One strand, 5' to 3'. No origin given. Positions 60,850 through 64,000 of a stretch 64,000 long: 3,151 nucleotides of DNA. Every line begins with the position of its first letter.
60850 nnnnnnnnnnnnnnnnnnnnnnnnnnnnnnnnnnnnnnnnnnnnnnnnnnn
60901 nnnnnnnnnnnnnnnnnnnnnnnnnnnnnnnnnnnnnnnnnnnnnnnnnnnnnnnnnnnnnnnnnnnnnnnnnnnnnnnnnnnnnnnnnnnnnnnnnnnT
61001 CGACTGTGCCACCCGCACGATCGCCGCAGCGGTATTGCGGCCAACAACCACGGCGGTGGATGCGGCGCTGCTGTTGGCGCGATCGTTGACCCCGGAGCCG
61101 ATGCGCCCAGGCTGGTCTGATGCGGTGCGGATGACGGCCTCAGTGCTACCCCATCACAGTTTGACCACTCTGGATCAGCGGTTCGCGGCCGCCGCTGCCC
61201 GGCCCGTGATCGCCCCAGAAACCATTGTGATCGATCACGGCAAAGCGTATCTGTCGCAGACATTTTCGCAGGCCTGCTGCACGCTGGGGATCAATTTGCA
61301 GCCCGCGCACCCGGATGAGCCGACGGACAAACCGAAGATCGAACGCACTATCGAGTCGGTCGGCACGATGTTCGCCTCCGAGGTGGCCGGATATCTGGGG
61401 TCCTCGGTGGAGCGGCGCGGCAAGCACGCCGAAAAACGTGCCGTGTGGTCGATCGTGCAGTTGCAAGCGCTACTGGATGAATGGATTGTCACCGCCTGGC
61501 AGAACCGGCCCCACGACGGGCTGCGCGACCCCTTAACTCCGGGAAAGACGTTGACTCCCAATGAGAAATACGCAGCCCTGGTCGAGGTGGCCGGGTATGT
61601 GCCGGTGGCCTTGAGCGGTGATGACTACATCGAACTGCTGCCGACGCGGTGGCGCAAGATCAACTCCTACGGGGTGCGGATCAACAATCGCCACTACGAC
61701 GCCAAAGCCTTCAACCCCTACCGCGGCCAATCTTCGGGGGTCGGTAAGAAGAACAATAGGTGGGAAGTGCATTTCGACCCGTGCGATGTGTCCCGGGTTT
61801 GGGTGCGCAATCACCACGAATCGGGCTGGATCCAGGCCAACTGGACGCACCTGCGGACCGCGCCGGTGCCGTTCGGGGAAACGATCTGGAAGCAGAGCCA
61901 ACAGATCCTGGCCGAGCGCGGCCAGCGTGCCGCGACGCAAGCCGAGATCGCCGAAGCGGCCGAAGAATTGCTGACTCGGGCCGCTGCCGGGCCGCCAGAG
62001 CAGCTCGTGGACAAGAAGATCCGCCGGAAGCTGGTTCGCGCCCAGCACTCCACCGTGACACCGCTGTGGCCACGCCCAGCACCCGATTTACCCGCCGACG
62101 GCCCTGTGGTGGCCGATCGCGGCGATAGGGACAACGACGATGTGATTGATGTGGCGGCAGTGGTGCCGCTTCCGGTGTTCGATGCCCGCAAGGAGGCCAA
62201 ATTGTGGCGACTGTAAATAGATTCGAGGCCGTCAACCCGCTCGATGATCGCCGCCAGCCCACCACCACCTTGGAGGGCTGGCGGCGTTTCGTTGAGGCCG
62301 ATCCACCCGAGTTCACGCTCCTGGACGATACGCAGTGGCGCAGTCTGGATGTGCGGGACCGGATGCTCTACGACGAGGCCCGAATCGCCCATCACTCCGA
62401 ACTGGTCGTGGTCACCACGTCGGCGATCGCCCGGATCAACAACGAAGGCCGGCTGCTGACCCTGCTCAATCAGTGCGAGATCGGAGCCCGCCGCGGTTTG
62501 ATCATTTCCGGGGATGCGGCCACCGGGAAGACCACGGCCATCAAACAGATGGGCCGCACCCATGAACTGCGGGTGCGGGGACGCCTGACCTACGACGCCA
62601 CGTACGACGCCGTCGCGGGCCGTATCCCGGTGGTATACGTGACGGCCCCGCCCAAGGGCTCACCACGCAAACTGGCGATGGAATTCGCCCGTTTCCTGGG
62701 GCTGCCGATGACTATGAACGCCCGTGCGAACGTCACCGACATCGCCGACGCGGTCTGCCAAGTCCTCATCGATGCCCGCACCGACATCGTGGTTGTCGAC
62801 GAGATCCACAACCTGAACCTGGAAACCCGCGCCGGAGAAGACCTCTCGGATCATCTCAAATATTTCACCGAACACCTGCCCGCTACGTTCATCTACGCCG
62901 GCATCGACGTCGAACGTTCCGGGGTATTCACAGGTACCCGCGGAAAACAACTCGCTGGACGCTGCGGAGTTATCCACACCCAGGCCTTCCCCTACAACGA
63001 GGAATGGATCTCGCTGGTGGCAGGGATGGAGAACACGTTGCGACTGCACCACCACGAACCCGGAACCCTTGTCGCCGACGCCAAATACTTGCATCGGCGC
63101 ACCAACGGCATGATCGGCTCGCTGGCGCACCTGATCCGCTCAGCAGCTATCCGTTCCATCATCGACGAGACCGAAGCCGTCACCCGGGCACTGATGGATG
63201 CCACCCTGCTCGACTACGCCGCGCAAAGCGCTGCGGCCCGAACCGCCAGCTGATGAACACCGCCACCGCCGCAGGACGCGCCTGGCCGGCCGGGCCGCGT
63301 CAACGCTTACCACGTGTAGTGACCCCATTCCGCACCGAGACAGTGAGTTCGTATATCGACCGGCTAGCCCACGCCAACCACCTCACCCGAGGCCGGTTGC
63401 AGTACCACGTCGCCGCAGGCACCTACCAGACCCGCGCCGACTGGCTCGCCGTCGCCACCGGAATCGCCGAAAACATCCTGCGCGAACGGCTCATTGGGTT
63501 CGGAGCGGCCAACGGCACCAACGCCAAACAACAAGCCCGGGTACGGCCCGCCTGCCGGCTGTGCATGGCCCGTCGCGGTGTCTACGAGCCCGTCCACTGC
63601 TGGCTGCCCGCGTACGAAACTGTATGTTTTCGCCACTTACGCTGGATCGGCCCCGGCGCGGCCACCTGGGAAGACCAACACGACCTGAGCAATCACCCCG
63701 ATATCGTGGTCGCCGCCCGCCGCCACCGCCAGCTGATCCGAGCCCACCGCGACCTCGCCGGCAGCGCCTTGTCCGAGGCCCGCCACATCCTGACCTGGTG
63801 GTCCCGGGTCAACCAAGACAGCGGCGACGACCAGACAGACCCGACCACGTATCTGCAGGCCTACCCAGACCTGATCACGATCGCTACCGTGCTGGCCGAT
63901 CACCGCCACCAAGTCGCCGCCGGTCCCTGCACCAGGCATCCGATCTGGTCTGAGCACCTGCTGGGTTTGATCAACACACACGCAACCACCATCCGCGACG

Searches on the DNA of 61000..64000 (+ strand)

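Call 45: search_dna_similar(query=window:61000-64000:+, collection=phages, mode=near, max_rows=8)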
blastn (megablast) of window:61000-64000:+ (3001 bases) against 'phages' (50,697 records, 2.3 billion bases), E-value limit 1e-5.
Records with a match: 2; places in all: 2; records where one place covers at least 80% of the query: 1.
Best place of each record, by identity: >=99% 1; 60-80% 1.
By first word of the organism name: Mycobacterium 2.
By host as written in the record: Mycobacterium abscessus GD20 1; Mycobacterium abscessus GD05 1.
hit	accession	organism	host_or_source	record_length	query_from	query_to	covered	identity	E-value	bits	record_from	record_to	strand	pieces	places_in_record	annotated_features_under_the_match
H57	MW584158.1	Mycobacterium phage prophiGD20-1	Mycobacterium abscessus GD20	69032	1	3001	100%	99.4%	0e+0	5448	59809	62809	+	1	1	114: transposase | 115: DNA binding protein | 116: RNA binding protein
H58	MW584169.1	Mycobacterium phage prophiGD05-1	Mycobacterium abscessus GD05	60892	9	880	29%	78.6%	2e-158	566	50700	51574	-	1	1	82: transposase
